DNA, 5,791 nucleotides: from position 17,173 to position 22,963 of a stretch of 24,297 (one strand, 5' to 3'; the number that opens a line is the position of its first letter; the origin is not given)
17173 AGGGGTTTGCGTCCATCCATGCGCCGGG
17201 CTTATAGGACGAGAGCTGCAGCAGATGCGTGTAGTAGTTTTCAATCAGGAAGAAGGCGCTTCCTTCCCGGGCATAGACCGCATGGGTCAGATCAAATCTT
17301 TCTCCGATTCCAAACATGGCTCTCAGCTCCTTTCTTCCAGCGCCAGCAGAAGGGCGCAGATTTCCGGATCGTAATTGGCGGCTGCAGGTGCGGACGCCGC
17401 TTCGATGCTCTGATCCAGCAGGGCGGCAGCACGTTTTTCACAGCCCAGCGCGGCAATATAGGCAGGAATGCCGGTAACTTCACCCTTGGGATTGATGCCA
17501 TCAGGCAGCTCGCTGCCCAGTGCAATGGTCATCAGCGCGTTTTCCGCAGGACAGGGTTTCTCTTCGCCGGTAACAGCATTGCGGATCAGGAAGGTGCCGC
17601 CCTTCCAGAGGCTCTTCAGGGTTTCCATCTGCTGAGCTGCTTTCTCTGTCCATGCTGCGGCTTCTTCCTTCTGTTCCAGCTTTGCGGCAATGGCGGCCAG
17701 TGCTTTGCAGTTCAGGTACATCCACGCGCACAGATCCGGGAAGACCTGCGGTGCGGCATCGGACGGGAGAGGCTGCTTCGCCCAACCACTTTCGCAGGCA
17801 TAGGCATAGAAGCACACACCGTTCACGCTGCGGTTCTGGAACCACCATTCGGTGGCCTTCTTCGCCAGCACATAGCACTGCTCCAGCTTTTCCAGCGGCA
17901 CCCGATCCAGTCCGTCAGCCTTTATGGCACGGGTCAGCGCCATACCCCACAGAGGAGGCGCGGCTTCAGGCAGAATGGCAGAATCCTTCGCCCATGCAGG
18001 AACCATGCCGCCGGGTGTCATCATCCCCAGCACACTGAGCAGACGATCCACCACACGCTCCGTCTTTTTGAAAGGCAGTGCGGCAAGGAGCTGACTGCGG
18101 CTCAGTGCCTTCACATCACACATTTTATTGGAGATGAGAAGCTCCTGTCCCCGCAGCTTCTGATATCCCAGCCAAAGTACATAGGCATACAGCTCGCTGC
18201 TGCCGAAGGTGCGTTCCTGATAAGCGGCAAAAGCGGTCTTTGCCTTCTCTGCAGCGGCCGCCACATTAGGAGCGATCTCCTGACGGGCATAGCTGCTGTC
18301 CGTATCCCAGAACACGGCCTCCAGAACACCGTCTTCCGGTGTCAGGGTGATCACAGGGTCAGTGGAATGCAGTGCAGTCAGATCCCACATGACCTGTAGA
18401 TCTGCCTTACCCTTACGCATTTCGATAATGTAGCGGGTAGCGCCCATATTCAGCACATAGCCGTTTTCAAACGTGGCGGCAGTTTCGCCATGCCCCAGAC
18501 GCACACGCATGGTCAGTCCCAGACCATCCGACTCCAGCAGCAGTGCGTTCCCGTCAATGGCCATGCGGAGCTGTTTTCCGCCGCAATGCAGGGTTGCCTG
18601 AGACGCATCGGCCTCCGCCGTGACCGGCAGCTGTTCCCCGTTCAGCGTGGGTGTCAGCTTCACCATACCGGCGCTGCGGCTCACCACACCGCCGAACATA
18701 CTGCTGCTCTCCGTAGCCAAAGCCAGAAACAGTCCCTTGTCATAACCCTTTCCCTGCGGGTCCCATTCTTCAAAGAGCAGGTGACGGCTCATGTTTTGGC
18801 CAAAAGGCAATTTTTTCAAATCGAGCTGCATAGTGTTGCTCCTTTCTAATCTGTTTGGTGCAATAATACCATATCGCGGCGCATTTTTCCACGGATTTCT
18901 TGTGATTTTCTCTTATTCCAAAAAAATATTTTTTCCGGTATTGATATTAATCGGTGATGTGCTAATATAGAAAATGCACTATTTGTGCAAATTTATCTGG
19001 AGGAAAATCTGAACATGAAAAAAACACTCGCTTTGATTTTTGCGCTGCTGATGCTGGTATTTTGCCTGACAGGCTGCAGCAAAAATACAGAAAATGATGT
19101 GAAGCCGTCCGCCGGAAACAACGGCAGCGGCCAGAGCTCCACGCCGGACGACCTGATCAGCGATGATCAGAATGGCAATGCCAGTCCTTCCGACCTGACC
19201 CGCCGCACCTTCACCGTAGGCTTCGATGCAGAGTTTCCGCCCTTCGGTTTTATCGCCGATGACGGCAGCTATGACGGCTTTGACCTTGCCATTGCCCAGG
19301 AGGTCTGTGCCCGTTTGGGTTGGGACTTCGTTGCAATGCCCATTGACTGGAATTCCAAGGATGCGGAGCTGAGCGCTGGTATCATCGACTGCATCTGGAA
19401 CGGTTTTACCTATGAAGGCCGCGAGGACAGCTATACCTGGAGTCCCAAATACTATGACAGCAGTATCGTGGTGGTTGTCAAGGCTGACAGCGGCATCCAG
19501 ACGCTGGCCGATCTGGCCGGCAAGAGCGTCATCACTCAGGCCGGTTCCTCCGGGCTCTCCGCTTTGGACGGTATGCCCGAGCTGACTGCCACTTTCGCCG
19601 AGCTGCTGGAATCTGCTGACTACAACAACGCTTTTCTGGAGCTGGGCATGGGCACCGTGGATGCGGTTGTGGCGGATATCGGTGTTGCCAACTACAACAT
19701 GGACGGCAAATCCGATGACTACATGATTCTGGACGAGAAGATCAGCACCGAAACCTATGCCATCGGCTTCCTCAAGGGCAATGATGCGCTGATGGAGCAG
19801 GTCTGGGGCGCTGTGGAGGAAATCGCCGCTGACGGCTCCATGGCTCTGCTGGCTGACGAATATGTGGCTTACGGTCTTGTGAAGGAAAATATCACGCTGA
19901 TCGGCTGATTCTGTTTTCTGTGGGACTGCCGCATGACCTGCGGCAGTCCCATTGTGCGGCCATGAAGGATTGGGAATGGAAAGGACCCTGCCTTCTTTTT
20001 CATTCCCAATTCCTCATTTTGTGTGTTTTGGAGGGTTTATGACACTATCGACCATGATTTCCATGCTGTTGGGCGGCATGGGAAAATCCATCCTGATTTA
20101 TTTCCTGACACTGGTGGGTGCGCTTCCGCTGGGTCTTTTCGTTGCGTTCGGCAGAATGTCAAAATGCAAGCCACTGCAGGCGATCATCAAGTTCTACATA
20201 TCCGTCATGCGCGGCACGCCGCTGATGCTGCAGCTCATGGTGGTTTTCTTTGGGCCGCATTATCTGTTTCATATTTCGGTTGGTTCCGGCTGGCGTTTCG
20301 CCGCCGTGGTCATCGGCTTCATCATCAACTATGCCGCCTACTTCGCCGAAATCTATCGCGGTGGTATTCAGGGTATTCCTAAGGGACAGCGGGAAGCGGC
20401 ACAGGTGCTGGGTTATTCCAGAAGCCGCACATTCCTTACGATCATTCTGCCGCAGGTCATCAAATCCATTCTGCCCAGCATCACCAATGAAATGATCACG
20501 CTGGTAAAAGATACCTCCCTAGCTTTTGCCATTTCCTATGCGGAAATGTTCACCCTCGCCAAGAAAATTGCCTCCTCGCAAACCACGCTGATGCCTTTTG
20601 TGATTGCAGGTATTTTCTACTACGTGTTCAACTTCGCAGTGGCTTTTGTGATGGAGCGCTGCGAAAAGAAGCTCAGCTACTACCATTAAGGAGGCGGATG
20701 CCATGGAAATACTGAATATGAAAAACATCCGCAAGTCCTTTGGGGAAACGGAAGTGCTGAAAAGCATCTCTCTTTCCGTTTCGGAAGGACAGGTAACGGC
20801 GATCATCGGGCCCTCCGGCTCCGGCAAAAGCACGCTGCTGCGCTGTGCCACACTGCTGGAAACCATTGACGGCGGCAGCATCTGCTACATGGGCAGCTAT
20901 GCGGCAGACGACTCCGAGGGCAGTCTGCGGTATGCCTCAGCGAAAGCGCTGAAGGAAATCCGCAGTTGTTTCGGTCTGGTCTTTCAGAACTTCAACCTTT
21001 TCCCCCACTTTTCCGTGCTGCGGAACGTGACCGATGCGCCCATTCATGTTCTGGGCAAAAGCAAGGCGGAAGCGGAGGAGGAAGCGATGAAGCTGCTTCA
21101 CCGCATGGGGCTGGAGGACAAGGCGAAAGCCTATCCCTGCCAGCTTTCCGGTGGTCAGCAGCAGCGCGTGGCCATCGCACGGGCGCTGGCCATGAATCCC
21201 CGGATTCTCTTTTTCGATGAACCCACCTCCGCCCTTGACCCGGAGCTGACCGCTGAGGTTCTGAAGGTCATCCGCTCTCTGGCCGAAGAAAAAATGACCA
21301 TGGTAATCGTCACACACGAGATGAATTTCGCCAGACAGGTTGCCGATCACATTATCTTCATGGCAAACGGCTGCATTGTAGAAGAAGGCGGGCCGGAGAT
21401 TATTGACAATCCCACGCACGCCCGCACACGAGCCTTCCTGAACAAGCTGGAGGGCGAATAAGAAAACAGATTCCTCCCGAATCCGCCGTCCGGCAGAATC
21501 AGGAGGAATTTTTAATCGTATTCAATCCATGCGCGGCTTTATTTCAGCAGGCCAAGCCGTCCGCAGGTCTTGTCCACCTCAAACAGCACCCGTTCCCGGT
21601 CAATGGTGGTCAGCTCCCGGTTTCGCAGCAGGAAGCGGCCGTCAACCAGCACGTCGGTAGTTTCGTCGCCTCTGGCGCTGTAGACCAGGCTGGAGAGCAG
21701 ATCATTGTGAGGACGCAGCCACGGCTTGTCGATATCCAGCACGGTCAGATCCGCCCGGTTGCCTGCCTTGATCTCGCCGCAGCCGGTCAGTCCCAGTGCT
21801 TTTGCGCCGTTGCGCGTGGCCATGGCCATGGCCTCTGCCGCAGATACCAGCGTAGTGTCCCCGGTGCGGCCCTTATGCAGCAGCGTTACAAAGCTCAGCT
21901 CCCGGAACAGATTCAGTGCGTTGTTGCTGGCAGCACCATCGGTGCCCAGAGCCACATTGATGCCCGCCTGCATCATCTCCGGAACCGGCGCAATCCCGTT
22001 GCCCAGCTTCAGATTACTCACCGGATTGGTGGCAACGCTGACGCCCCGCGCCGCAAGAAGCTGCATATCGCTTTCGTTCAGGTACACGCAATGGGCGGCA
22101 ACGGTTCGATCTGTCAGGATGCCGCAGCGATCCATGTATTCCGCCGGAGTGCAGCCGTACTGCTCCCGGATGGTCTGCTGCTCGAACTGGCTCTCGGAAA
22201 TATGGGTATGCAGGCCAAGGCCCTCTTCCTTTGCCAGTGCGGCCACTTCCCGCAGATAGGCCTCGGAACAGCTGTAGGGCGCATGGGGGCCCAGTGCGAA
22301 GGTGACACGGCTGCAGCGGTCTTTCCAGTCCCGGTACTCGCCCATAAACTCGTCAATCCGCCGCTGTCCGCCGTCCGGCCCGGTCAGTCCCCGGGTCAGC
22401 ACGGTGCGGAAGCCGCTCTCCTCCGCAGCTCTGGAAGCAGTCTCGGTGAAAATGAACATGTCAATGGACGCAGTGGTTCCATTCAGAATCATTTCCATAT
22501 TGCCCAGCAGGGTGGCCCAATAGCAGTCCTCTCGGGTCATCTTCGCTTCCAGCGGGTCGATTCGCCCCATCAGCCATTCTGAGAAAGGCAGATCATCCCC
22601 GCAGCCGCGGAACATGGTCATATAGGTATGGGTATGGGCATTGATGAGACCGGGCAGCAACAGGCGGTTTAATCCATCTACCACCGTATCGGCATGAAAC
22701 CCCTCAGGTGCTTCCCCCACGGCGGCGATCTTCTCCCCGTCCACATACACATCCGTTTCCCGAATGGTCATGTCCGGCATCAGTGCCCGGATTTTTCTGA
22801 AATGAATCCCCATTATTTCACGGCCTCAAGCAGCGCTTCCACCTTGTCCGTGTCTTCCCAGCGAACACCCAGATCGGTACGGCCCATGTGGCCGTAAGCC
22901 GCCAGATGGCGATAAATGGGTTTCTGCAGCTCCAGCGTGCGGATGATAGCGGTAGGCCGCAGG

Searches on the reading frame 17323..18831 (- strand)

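Call 11: search_protein_families(library=pfam, proteins=[window:17323-18831:-], max_evalue=0.001)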
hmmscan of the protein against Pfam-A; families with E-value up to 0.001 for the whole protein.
window:17323-18831:- (502 aa): 1 family
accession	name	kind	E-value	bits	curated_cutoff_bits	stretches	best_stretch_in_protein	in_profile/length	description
PF22422.2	MGH1-like_GH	-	3.8e-07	30.4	27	1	347-435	156-244/356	Mannosylglycerate hydrolase MGH1-like glycoside hydrolase domain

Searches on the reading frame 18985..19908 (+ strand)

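Call 11: search_protein_families(library=pfam, proteins=[window:18985-19908:+], max_evalue=0.001)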
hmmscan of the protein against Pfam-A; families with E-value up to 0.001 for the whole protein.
window:18985-19908:+ (307 aa): 3 families
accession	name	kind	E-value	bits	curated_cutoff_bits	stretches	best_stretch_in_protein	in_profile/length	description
PF00497.25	SBP_bac_3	-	3e-25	89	26.4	1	77-294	2-130/132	Bacterial extracellular solute-binding proteins, family 3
PF09084.16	NMT1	-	9.5e-05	22.8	20.5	1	161-261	75-180/216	NMT1/THI5 like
PF12974.12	Phosphonate-bd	-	0.00056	19.8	27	1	161-235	87-167/242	ABC transporter, phosphonate, periplasmic substrate-binding protein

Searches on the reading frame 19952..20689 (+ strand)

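Call 11: search_protein_families(library=pfam, proteins=[window:19952-20689:+], max_evalue=0.001)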
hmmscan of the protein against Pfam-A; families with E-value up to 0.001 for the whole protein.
window:19952-20689:+ (245 aa): 1 family
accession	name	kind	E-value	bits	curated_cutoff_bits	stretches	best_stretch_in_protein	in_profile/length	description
PF00528.27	BPD_transp_1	-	3.9e-25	89.1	26.4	1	57-242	1-183/184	Binding-protein-dependent transport system inner membrane component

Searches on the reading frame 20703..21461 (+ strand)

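Call 11: search_protein_families(library=pfam, proteins=[window:20703-21461:+], max_evalue=0.001)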
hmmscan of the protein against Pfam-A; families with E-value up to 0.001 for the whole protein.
window:20703-21461:+ (252 aa): 10 families
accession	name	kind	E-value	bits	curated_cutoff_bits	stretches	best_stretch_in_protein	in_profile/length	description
PF00005.33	ABC_tran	-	1.1e-33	117.2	25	1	19-176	1-137/137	ABC transporter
PF13304.12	AAA_21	-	3e-14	54.2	27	2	138-208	228-301/304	AAA domain, putative AbiEii toxin, Type IV TA system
PF02463.25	SMC_N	-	5.5e-10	39.5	40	1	125-216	120-207/220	RecF/RecN/SMC N terminal domain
PF13555.12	AAA_29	-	5.3e-05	23.3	27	1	26-46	19-39/61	P-loop containing region of AAA domain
PF13476.12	AAA_23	-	9.1e-05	23.6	27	1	4-48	2-38/201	AAA domain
PF09818.15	ABC_ATPase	-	0.00021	20.8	23.2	0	24-47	75-97/283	P-loop domain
PF20703.3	nSTAND1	-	0.00037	20.7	27.1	1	13-49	17-53/379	Novel STAND NTPase 1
PF13166.12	AAA_13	-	0.00041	19.6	36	0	165-216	526-580/713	AAA domain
PF13175.12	AAA_15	-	0.00044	20.4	32.1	0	19-47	14-41/374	AAA ATPase domain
PF13401.12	AAA_22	-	0.00094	19.9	27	0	29-71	5-33/130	AAA domain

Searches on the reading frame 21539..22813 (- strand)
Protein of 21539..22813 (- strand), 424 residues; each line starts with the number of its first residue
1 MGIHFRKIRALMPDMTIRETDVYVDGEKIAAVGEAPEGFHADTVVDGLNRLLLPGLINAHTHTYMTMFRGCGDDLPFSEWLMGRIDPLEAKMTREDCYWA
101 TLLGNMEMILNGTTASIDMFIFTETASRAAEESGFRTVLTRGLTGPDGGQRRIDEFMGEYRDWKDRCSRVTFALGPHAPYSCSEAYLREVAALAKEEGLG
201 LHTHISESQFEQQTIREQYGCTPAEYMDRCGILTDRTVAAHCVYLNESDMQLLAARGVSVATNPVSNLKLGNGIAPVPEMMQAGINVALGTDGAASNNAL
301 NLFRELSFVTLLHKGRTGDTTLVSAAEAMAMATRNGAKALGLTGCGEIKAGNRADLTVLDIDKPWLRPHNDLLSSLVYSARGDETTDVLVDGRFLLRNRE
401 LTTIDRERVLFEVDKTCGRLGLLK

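Call 11: search_protein_families(library=pfam, proteins=[window:21539-22813:-], max_evalue=0.001)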
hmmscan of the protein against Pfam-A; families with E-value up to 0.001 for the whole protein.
window:21539-22813:- (424 aa): 2 families
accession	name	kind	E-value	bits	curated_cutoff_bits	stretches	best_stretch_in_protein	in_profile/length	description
PF01979.26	Amidohydro_1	-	2.5e-67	228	25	1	52-394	2-344/345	Amidohydrolase family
PF07969.17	Amidohydro_3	-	3.3e-23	83.4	29.7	1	181-369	253-453/472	Amidohydrolase family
